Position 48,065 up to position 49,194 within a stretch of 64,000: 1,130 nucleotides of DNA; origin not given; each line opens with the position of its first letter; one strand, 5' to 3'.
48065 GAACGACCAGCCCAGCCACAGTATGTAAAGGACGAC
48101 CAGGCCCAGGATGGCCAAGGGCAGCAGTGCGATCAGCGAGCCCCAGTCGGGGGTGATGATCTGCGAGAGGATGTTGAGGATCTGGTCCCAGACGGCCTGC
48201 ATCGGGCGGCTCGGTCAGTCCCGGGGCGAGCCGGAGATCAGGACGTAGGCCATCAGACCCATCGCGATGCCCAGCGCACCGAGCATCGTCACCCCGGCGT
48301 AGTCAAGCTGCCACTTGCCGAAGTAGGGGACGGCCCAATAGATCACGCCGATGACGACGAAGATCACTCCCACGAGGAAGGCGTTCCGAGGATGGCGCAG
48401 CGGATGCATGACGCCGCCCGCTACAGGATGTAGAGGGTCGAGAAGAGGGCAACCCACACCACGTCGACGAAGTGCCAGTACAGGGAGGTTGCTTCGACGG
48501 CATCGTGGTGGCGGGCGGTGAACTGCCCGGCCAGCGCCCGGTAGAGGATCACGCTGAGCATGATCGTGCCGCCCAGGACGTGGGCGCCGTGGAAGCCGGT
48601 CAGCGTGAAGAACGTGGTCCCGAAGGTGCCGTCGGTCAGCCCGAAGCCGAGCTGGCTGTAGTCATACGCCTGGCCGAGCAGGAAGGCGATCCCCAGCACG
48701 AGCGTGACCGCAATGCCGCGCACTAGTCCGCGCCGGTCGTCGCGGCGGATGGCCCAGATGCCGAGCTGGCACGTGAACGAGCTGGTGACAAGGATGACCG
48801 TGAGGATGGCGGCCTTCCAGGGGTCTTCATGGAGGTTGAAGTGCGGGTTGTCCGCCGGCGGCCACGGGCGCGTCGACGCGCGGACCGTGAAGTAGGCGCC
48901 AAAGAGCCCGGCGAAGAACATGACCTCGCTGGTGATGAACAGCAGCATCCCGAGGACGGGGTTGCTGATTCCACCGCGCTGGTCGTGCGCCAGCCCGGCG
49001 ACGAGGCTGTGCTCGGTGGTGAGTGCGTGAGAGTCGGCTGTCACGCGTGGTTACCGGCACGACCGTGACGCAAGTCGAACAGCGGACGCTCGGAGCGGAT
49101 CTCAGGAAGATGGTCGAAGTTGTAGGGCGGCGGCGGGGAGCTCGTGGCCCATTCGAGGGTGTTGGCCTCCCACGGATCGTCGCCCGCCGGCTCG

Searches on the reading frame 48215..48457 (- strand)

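Call 3: search_protein_families(library=pfam, proteins=[window:48215-48457:-], max_evalue=0.1)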
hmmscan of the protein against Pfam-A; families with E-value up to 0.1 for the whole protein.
window:48215-48457:- (80 aa): 0 families

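Call 4: search_protein_families(library=ncbifam, proteins=[window:48215-48457:-], max_evalue=0.1)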
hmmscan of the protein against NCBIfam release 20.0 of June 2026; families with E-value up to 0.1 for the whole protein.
window:48215-48457:- (80 aa): 4 families
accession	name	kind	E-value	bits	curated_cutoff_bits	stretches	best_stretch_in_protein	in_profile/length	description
NF040909.1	OadG_rel_small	subfamily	0.01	15.9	25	1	30-48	14-32/37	OadG-related small transporter subunit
NF009521.0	PRK12882.1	equivalog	0.029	13.6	296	1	24-71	201-249/280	geranylgeranylglycerol-phosphate geranylgeranyltransferase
NF001961.0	PRK00733.3-6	equivalog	0.044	12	926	1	32-75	380-423/671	sodium-translocating pyrophosphatase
NF006184.0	PRK08319.1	equivalog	0.072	12.6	180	1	10-70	61-119/224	energy-coupling factor ABC transporter permease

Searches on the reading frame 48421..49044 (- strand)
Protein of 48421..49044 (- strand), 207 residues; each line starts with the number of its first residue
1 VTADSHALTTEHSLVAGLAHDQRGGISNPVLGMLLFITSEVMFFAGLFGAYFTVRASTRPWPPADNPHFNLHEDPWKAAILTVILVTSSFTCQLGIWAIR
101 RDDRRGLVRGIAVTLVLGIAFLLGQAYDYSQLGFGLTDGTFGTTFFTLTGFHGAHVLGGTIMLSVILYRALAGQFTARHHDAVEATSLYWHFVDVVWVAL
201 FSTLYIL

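Call 3: search_protein_families(library=pfam, proteins=[window:48421-49044:-], max_evalue=0.1)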
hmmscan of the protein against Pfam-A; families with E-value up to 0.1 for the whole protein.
window:48421-49044:- (207 aa): 2 families
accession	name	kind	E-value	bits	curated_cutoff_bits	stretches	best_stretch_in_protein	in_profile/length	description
PF00510.24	COX3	-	2.1e-41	143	23.8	1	31-206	78-255/258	Cytochrome c oxidase subunit III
PF04238.17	DUF420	-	0.0046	17.7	30.5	1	80-198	4-124/130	Protein of unknown function (DUF420)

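Call 4: search_protein_families(library=ncbifam, proteins=[window:48421-49044:-], max_evalue=0.1)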
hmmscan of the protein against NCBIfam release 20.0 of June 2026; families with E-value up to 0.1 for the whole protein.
window:48421-49044:- (207 aa): 5 families
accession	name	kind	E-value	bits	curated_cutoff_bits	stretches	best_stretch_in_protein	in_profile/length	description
NF050119.1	aa3_CtaE_Actin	exception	1.9e-49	168.5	190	1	31-207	13-189/190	aa3-type cytochrome oxidase subunit III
TIGR02897.1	QoxC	equivalog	5.9e-32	111.3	239.9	1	30-206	11-186/190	cytochrome aa3 quinol oxidase subunit III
TIGR02842.1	CyoC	equivalog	2.2e-29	103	223.75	1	30-206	2-176/180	cytochrome o ubiquinol oxidase subunit III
NF007944.0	PRK10663.1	equivalog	1.7e-23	83.5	340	1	12-207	10-201/204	cytochrome o ubiquinol oxidase subunit III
NF041646.1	VC0807_fam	subfamily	0.026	14.2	65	1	84-126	58-100/189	VC0807 family protein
